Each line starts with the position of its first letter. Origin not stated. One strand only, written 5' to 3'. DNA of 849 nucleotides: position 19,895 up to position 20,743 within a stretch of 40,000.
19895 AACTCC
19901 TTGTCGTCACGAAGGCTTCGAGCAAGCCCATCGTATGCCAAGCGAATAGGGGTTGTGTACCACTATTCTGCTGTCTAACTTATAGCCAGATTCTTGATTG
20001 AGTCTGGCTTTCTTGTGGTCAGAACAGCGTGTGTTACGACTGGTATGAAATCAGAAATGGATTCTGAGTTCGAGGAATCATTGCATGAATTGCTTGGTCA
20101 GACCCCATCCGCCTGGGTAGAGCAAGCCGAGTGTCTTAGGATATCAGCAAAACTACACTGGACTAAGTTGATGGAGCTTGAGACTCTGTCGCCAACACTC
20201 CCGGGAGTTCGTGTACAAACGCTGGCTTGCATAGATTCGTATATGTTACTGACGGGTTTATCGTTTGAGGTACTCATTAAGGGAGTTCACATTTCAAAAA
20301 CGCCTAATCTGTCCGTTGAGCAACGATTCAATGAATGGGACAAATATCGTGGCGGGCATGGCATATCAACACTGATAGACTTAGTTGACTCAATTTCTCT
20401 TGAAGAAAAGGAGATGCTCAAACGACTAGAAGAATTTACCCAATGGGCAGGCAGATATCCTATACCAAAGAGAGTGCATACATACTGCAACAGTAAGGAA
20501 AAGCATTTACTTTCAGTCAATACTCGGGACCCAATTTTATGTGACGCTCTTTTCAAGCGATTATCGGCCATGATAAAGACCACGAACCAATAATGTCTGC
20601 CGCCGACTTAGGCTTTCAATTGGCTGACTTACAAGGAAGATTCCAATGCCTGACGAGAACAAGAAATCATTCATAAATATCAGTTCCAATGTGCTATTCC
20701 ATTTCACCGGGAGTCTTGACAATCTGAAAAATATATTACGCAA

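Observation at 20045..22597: Four-gene cargo cassette on the tRNA-Pro island: candidate undescribed abortive-infection/defence module (HEPN-like? + AbiGi-like + 2-TM protein + small protein)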

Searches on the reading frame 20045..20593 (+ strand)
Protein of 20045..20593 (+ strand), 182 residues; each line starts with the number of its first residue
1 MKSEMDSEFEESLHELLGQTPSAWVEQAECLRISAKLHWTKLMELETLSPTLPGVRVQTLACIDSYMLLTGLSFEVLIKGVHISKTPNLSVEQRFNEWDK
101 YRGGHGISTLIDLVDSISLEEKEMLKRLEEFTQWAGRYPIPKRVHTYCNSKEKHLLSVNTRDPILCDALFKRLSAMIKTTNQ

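Call 4: search_protein_families(library=pfam, proteins=[window:20045-20593:+], max_evalue=1)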
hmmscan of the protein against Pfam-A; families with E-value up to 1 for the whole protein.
window:20045-20593:+ (182 aa): 0 families

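Call 5: search_protein_families(library=padloc, proteins=[window:20045-20593:+], max_evalue=1)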
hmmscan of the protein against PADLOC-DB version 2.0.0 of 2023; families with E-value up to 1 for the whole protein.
window:20045-20593:+ (182 aa): 0 families

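Call 7: search_protein_families(library=ncbifam, proteins=[window:20045-20593:+], max_evalue=1)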
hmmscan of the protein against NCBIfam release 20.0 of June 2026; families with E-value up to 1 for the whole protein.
window:20045-20593:+ (182 aa): 0 families

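Call 8: search_protein_families(library=phrogs, proteins=[window:20045-20593:+], max_evalue=1)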
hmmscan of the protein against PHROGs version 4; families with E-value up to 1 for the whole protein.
window:20045-20593:+ (182 aa): 0 families

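Call 13: find_homologous_proteins(query=window:20045-20593:+, max_evalue=0.001)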
Query window:20045-20593:+ (182 aa): 23 proteins with E <= 0.001 among 78 candidates.
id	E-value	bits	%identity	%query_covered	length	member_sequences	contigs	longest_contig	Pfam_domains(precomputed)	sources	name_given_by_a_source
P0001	5.2e-117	406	100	100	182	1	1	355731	-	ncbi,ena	-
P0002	1.0e-65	239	64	98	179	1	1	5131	-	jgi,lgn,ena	-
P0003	4.4e-62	227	63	95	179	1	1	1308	-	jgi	jgi:hypothetical protein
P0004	1.6e-61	226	65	95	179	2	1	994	-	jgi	-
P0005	8.3e-56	207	59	96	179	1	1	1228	-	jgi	jgi:hypothetical protein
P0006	9.9e-54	200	56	97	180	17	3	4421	-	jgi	jgi:hypothetical protein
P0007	4.7e-53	198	55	97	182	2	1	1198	-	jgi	jgi:hypothetical protein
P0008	1.5e-52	196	56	97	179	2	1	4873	-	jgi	jgi:hypothetical protein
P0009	2.7e-52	196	53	98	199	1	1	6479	-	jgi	jgi:hypothetical protein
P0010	3.2e-52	195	53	97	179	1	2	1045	-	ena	-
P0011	8.3e-52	194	55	97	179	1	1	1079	-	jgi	-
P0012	8.7e-52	194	56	94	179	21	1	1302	-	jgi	jgi:hypothetical protein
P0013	3.4e-51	192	55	97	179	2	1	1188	-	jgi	jgi:hypothetical protein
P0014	5.8e-51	191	54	93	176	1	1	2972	-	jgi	jgi:hypothetical protein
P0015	9.4e-51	190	53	97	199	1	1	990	-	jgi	jgi:hypothetical protein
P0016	6.4e-50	188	53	97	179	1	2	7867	-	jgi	jgi:hypothetical protein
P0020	5.4e-43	165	45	94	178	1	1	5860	-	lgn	-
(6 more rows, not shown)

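Call 14: find_encoding_contigs(protein=P0016, flank=8000, max_places=3)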
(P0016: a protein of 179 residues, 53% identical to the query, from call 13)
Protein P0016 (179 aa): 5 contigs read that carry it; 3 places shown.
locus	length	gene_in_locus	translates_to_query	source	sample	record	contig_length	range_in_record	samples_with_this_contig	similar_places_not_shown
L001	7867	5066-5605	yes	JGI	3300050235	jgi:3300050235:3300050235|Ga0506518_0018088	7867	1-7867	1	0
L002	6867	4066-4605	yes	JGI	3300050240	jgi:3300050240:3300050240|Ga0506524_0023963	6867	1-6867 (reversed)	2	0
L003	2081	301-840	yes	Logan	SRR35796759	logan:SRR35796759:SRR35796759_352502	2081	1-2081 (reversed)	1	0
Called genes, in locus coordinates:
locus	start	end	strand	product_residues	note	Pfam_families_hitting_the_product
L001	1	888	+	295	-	?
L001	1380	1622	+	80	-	PF04255:DUF433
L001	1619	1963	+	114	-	PF18480:DUF5615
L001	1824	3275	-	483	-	PF01548:DEDD_Tnp_IS110, PF02371:Transposase_20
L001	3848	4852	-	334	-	PF13495:Phage_int_SAM_4, PF00589:Phage_integrase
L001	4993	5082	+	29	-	-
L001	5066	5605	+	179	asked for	-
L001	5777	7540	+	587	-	PF00999:Na_H_Exchanger, PF00027:cNMP_binding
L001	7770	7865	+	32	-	?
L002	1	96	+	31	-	?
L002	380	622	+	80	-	PF04255:DUF433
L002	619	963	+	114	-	PF18480:DUF5615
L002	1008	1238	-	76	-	-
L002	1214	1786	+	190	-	-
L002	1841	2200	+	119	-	-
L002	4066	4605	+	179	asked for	-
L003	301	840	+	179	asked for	-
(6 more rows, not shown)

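Call 15: find_encoding_contigs(protein=P0009, flank=8000, max_places=3)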
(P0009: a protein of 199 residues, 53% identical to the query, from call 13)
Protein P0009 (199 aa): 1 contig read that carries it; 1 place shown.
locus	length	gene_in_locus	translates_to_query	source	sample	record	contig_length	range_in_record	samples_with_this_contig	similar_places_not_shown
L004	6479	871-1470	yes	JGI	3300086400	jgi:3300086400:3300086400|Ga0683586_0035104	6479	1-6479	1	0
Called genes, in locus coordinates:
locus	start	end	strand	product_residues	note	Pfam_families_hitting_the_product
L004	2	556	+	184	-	?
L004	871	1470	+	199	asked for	-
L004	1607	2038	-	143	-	-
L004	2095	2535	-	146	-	-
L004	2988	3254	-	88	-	-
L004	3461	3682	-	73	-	-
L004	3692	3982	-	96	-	-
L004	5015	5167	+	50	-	-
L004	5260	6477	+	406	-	?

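Call 16: find_encoding_contigs(protein=P0020, flank=8000, max_places=3)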
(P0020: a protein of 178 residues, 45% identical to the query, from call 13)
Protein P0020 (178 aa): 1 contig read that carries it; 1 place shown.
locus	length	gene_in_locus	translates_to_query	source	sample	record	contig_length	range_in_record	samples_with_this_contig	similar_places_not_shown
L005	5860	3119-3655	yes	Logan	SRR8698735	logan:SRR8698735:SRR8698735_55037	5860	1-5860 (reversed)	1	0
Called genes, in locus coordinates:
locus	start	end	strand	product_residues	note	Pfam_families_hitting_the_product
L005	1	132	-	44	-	?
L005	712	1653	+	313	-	PF04471:Mrr_cat (weak)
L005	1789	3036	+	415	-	PF13391:HNH_2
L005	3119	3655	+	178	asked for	-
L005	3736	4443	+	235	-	-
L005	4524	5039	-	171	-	-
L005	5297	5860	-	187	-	?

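Call 17: find_encoding_contigs(protein=P0002, flank=8000, max_places=3)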
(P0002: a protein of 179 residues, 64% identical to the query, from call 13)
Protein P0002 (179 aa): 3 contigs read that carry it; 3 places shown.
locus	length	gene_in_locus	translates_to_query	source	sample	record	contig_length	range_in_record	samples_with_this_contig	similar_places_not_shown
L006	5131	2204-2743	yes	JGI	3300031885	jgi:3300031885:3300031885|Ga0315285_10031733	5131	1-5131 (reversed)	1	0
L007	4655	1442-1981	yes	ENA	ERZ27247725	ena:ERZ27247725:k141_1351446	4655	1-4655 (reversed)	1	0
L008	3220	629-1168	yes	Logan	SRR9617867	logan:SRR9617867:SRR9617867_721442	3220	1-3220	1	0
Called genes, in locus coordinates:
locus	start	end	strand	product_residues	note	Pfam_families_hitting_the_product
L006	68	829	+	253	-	PF01553:Acyltransferase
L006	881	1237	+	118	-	-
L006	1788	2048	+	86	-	-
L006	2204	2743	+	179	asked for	-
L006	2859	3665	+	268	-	PF10899:AbiGi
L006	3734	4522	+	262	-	PF18730:HEPN_Cthe2314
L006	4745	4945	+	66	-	PF14354:Lar_restr_allev (faint)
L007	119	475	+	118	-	-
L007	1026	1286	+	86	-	-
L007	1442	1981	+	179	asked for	-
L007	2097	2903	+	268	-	PF10899:AbiGi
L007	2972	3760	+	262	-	PF18730:HEPN_Cthe2314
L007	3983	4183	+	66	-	PF14354:Lar_restr_allev (faint)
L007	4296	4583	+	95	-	-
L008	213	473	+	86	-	-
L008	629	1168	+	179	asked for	-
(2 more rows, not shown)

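Call 26: search_solved_structures(query=A1, max_evalue=10, show_alignments=2)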
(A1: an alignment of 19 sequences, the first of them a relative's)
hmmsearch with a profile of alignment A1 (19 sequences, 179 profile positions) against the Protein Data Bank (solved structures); distinct sequences matched with E-value up to 10: 0.

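Call 27: find_related_loci(query=A1, collection=genome_contigs, flank=8000)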
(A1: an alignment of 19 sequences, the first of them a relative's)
Query A1 (182 aa) in genome_contigs; peptide patterns used: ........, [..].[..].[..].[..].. (x = any residue, [..] = any of these).
86 stretches matched a pattern; 29 encode a relative of the query (tblastn E <= 1e-3); 29 distinct loci.
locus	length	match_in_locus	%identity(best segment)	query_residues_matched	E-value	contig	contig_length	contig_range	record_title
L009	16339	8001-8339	55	4-116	3e-33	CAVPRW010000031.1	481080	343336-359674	MAG: uncultured Nitrospinota bacterium isolate MFD10007.bin.2.94 genome assembly, contig: contig_4660, whole genome shot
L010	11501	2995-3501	38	1-173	1e-29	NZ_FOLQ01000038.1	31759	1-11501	Spirosoma endophyticum strain DSM 26130, whole genome shotgun sequence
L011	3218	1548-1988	41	21-175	5e-29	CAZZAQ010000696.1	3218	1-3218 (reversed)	MAG TPA_asm: uncultured Bifidobacterium sp. isolate SRP119689_co1_255 genome assembly, contig: NODE_54039_length_3218_co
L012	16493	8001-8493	37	15-177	2e-22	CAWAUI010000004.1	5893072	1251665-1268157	MAG: Thermoanaerobaculaceae bacterium isolate MFD09730.bin.2.32 genome assembly, contig: contig_588, whole genome shotgu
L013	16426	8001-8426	30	1-142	1e-15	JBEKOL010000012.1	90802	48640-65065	MAG: Syntrophales bacterium isolate SPRUCE 43 SPRUCE_43_12, whole genome shotgun sequence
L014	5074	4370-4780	29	5-141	2e-12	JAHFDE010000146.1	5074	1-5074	MAG: Candidatus Methylomirabilota bacterium isolate nzgw238 NODE_17754_length_5075_cov_4.063383, whole genome shotgun se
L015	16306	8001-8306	35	58-151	2e-12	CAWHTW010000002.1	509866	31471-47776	MAG: uncultured Flavobacteriaceae bacterium isolate MFD03250.bin.1.117 genome assembly, contig: contig_10963, whole geno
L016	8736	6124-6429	35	58-151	3e-12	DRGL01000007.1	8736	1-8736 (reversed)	MAG TPA_asm: Pricia antarctica isolate HyVt-345 HyVt-345_k145_144817, whole genome shotgun sequence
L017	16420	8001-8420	30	5-142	6e-12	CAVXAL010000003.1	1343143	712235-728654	MAG: Candidatus Aminicenantes bacterium isolate MFD04408.bin.2.25 genome assembly, contig: contig_29302, whole genome sh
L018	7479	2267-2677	30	5-147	7e-12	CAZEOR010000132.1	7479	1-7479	MAG TPA_asm: uncultured Thiobacillus sp. isolate binchicken_co14_248 genome assembly, contig: NODE_10949_length_7479_cov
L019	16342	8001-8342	30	24-144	1e-9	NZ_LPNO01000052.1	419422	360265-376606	Pseudomonas sp. ATCC PTA-122608 scaffold_6, whole genome shotgun sequence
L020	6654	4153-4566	32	21-141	1e-9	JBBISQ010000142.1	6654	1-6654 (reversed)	MAG: Candidatus Fraserbacteria bacterium isolate CYF170214_bin_377 NODE_1917_length_6654_cov_2.96798, whole genome shotg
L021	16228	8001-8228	36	59-145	3e-9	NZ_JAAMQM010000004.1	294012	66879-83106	Pseudomonas capeferrum strain 20A1 NODE_4_length_294012_cov_50.633632, whole genome shotgun sequence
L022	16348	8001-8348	34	28-142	9e-9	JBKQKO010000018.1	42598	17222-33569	MAG: Desulfobaccales bacterium isolate CRr1A1B1C__bin_77 CRr1A1B1C_000000063168, whole genome shotgun sequence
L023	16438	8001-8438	27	1-141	2e-8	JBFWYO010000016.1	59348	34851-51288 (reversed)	MAG: Alphaproteobacteria bacterium isolate CA_2019_TPBS_166 NODE_3515_length_59348_cov_5.518938_TPBS, whole genome shotg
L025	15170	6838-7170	28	24-141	2e-7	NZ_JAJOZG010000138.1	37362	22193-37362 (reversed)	Pseudomonas petroselini strain MAFF 311094 311094_contig_138, whole genome shotgun sequence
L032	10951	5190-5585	30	5-141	7e-6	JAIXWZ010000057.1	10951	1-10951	MAG: Comamonadaceae bacterium isolate D4_MAG_00035 pond_D4_MAG_00035_000000000150, whole genome shotgun sequence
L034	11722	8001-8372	25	17-149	2e-5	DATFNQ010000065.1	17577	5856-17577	MAG TPA_asm: Methylovirgula sp. isolate SMAG_U9255 k141_466608, whole genome shotgun sequence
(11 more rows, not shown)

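Call 28: find_related_loci(query=A1, collection=metagenome_contigs, flank=8000)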
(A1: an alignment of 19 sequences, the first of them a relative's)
Query A1 (182 aa) in metagenome_contigs; peptide patterns used: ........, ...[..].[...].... (x = any residue, [..] = any of these).
305 stretches matched a pattern; 103 encode a relative of the query (tblastn E <= 1e-3); the best 80 are kept; 80 distinct loci.
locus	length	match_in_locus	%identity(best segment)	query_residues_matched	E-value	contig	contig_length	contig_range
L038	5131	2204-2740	64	5-182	2e-73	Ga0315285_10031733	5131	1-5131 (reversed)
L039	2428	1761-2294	57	4-180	1e-62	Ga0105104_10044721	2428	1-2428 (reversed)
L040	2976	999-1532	55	4-180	7e-61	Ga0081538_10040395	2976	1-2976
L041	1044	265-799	55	4-180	1e-46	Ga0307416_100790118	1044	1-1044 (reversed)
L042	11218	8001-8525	44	5-178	1e-44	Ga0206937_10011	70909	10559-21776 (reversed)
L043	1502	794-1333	41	11-180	6e-39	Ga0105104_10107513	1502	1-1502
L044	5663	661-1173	39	11-178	2e-34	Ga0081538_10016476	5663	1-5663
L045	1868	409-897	36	16-177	2e-28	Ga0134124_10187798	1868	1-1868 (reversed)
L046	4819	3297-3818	34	11-177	6e-27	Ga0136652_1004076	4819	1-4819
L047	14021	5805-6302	36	22-177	1e-26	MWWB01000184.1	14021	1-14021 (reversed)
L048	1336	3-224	65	110-182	9e-27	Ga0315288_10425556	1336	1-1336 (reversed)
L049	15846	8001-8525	36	6-179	2e-25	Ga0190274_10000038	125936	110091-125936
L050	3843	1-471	37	19-175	1e-24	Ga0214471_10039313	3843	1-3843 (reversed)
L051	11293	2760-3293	31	5-177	2e-18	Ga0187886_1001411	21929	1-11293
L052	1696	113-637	30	7-178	5e-17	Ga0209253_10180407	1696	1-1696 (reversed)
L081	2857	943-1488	25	1-182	3e-9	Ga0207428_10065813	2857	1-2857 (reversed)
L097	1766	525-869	31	21-141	8e-8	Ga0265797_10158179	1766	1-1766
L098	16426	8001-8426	28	8-150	1e-7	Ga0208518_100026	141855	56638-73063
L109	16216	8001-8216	36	67-141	1e-6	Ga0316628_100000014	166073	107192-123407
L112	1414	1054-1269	36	67-141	2e-6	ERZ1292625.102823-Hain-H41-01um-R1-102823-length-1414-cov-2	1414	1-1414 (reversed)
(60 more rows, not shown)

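Call 33: predict_structure(alignment_id=A1)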
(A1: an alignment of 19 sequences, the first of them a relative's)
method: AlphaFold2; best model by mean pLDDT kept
length: 182 residues; sequences in the alignment: 19
mean_pLDDT: 80.8   pTM: 0.78
mean pLDDT of the five models: 80.8, 78.5, 76.8, 76.7, 76.1
residues with pLDDT >= 90: 75; 70-90: 62; 50-70: 35; < 50: 10
segments of 3 or more residues with pLDDT < 50: none
pLDDT, mean of each block of 10 residues (from residue 1): 55 69 91 95 89 87 90 93 90 86 81 93 89 62 51 60 92 87 50
secondary structure, 60 per line:
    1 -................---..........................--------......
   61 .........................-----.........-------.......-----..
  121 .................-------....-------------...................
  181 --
elements in order: H2-17 H21-46 H55-85 H91-99 H107-113 H119-137 H145-148 H162-180

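Call 38: fold_search(model_id=the predicted structure, library=pdb)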
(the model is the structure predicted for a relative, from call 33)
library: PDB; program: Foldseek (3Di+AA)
matches with E <= 10: 168; with E <= 0.001: 0
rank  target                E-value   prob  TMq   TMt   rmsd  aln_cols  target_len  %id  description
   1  7bxo_G                2.2e-01  0.89  0.36  0.45   6.7       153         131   13  Crystal structure of the toxin-antitoxin with AMP-PNP (released 2020-09-30)
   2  2l81_MODEL_1_A        4.9e-01  0.84  0.41  0.42   9.8       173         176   12  Solution NMR Structure of the serine-rich domain of hEF1 (Enhancer of filamentation 1) from Homo sapiens, Nort (released 2011-02-09)
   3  1wol                  6.9e-01  0.97  0.45  0.63   5.5       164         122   14  Crystal Structure of ST0689, an archaeal HEPN homologue (released 2005-11-22)
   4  8itl_R                8.0e-01  0.28  0.32  0.24  19.0       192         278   12  Cryo-EM structure of GIPR splice variant 1 (SV1) in complex with Gs protein (released 2023-10-18)
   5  4nqf_A                8.8e-01  0.57  0.35  0.42   8.9       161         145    9  Crystal structure of HEPN domain protein (released 2014-03-26)
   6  6m6w_D                9.2e-01  0.77  0.43  0.55   7.3       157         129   10  Crystal structure the toxin-antitoxin MntA-HpeT mutant-Y104A (released 2020-09-30)
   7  7vg4_C                1.1e+00  0.18  0.25  0.23  11.8       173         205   10  10,5-methenyltetrahydrofolate cyclohydrolase from Methylobacterium extorquens AM1 strain (released 2022-07-06)
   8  6uuj_H                1.3e+00  0.20  0.28  0.31  21.2       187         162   12  Structure of PE5-PPE4-EspG3 complex from the type VII (ESX-3) secretion system, space group P212121 (released 2020-01-29)
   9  6uuj_K                1.4e+00  0.23  0.29  0.32  20.9       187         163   14  Structure of PE5-PPE4-EspG3 complex from the type VII (ESX-3) secretion system, space group P212121 (released 2020-01-29)
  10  5yep_C                1.5e+00  0.41  0.36  0.45   7.1       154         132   15  Crystal structure of SO_3166-SO_3165 from Shewanella oneidensis (released 2018-03-28)
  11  1r0d_A                1.5e+00  0.12  0.23  0.21  16.8       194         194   11  HIP1R THATCH DOMAIN CORE (released 2004-07-06)
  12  9e5c_1p               1.6e+00  0.08  0.19  0.09  20.5       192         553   12  Cryo-EM structure of 96 nm repeat of microtubule doublet from T. brucei flagellum (released 2025-03-12)
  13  1ydi_A                1.6e+00  0.09  0.22  0.16  24.3       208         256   11  Human Vinculin Head Domain (VH1, 1-258) in Complex with Human Alpha-Actinin's Vinculin-Binding Site (Residues 731-760) (released 2005-07-19)
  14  6upw_L                1.7e+00  0.35  0.32  0.37  11.8       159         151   11  Metavinculin ABD-F-actin complex (released 2020-09-30)
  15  3zdl_A                1.7e+00  0.06  0.18  0.13  23.9       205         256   12  Vinculin head (1-258) in complex with a RIAM fragment (released 2013-02-13)
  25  6m6w_B                2.1e+00  0.35  0.37  0.46   7.4       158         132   14  Crystal structure the toxin-antitoxin MntA-HpeT mutant-Y104A (released 2020-09-30)
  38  1jog_A                3.0e+00  0.28  0.36  0.46   8.0       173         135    9  Structure of HI0074 from Heamophilus Influenzae reveals the fold of a substrate binding domain of a nucleotidyltransfe (released 2002-12-18)
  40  7ae2_A                3.2e+00  0.12  0.28  0.33   9.1       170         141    9  Crystal structure of HEPN(H107A-Y109F) toxin in complex with MNT antitoxin (released 2020-12-30)
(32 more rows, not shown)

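Call 41: search_protein_families(library=pfam, alignment_id=A2, max_evalue=0.1)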
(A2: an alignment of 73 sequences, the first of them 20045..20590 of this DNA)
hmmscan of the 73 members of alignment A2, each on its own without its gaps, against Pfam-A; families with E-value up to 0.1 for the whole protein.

A. member 1, window:20045-20590:+ (182 aa): 0 families

B. families by the number of members that match (of 73 scanned): 16 families
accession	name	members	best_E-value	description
PF05168.19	HEPN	7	2.1e-05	HEPN domain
PF04014.23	MazE_antitoxin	1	0.004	Antidote-toxin recognition MazE, bacterial antitoxin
PF00143.24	Interferon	1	0.006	Interferon alpha/beta domain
PF07336.16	ABATE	1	0.0075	Putative stress-induced transcription regulator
PF11615.13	Caf4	1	0.013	CCR4-associated factor 4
PF13756.12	Stimulus_sens_1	1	0.027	Stimulus-sensing domain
PF07862.16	Nif11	1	0.046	Nif11 domain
PF11189.13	DUF2973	1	0.047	Protein of unknown function (DUF2973)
PF16028.10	SLC3A2_N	1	0.048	Solute carrier family 3 member 2 N-terminus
PF20479.3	TMEM128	1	0.058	TMEM128 protein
PF22255.2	Gp44-like_2nd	1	0.058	Baseplate hub protein gp44-like, second domain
PF07400.16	IL11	1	0.07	Interleukin 11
PF05837.17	CENP-H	1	0.074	Centromere protein H (CENP-H)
PF24092.1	DUF7373_C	1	0.075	Domain of unknown function (DUF7373) C-terminal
PF03574.21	Peptidase_S48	1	0.08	Peptidase family S48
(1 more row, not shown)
